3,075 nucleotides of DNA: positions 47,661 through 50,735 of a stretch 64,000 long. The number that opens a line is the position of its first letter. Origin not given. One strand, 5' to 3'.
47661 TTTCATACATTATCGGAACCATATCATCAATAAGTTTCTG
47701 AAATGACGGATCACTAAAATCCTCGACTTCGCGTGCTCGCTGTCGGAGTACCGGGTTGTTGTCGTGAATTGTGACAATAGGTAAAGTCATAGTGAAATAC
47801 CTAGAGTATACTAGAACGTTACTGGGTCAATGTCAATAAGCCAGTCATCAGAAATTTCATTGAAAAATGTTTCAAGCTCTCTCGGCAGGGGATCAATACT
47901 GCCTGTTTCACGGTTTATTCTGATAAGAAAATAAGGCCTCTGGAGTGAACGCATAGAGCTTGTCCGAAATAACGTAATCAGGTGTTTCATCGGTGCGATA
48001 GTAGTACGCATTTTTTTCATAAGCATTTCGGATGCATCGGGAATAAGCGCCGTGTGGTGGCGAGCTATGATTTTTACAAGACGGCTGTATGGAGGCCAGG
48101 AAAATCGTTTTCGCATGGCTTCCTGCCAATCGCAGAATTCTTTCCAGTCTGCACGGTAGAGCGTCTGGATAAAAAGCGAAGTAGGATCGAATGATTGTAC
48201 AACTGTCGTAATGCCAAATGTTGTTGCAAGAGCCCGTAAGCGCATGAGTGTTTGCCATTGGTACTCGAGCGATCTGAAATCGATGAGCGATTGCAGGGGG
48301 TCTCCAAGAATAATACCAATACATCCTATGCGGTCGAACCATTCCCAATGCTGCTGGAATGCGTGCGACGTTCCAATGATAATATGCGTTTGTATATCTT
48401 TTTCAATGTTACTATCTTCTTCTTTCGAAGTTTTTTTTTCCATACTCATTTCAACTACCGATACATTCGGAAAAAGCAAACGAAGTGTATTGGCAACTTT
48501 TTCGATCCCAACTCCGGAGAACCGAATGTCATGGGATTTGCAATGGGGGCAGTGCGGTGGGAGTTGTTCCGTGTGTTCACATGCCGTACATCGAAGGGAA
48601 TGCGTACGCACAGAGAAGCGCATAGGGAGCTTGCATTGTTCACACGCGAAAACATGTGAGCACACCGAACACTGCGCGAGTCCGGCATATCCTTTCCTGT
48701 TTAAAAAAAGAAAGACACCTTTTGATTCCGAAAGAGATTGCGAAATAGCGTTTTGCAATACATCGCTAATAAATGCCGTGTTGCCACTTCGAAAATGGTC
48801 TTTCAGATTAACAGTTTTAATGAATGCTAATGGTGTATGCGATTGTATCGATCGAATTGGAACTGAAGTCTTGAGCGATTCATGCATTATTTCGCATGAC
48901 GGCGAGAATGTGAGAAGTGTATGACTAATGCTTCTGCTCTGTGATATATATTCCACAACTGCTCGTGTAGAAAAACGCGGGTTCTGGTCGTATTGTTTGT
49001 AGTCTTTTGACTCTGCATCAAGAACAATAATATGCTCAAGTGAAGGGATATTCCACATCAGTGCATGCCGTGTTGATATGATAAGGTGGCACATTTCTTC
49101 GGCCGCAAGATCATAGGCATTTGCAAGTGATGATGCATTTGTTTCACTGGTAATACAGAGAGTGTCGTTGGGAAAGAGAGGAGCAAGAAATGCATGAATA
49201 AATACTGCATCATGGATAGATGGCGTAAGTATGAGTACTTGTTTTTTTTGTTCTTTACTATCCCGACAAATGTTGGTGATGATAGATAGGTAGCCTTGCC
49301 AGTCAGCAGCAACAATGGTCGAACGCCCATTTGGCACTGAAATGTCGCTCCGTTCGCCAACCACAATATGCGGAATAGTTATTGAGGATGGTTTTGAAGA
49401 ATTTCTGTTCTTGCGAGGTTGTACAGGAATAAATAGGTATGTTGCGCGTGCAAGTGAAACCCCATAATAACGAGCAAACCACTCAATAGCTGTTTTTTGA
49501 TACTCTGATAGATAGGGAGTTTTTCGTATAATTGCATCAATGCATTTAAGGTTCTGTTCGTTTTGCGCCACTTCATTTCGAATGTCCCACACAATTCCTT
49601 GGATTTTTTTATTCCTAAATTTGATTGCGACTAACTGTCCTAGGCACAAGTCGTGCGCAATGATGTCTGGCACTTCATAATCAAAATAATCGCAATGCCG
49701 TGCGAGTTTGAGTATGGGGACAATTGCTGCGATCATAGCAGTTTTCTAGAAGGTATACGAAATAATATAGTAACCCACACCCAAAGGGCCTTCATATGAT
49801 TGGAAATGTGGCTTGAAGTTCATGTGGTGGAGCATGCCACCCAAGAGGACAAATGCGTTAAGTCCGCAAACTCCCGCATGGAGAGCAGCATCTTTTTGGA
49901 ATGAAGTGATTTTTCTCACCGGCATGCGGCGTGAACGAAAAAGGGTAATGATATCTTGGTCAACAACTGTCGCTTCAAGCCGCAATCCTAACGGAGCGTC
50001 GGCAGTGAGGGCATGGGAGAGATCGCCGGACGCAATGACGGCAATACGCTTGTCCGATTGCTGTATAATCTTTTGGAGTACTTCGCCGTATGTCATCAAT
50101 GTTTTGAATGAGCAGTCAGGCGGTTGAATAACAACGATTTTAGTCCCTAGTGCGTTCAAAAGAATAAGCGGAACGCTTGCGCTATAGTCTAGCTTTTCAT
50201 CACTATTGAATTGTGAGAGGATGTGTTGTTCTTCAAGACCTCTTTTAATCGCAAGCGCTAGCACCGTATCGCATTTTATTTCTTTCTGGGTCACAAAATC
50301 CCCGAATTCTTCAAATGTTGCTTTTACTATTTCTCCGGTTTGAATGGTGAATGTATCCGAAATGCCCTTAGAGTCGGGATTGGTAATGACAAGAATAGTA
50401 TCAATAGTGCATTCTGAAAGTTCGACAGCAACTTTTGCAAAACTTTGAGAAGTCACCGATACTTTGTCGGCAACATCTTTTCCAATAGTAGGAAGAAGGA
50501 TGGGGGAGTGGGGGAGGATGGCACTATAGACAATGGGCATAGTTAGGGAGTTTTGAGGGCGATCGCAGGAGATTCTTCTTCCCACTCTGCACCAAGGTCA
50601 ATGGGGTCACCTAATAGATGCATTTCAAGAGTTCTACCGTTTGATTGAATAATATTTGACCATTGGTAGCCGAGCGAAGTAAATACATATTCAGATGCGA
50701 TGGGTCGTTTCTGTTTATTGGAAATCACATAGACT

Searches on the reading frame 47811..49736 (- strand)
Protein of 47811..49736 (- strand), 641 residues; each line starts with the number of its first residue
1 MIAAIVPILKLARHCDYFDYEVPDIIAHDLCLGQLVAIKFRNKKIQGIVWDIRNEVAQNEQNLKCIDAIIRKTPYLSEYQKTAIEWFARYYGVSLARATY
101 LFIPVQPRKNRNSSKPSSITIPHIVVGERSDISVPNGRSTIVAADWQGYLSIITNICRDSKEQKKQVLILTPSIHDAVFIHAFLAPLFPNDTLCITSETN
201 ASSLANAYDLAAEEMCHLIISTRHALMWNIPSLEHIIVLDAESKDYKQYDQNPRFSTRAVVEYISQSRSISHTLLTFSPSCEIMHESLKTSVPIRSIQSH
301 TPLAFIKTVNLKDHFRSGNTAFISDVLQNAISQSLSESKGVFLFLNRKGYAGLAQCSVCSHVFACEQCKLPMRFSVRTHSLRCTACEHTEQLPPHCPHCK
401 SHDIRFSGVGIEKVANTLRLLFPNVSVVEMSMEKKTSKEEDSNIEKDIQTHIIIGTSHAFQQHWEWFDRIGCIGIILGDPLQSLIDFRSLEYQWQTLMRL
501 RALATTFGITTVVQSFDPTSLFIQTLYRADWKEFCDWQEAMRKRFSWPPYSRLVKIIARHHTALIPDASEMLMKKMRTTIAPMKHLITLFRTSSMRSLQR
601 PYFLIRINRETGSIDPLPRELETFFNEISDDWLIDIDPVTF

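Call 38: search_protein_families(library=pfam, proteins=[window:47811-49736:-], max_evalue=0.001)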
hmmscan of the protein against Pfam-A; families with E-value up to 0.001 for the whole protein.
window:47811-49736:- (641 aa): 1 family
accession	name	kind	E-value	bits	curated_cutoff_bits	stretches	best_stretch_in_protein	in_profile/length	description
PF17764.6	PriA_3primeBD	-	8.2e-16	58.1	22.7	1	16-104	10-96/96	3'DNA-binding domain (3'BD)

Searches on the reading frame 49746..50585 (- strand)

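Call 38: search_protein_families(library=pfam, proteins=[window:49746-50585:-], max_evalue=0.001)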
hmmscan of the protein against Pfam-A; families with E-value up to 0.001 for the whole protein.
window:49746-50585:- (279 aa): 1 family
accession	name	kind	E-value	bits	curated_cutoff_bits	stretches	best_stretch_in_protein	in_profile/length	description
PF02900.23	LigB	-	1e-24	87.5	26.3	1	22-273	3-267/269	Catalytic LigB subunit of aromatic ring-opening dioxygenase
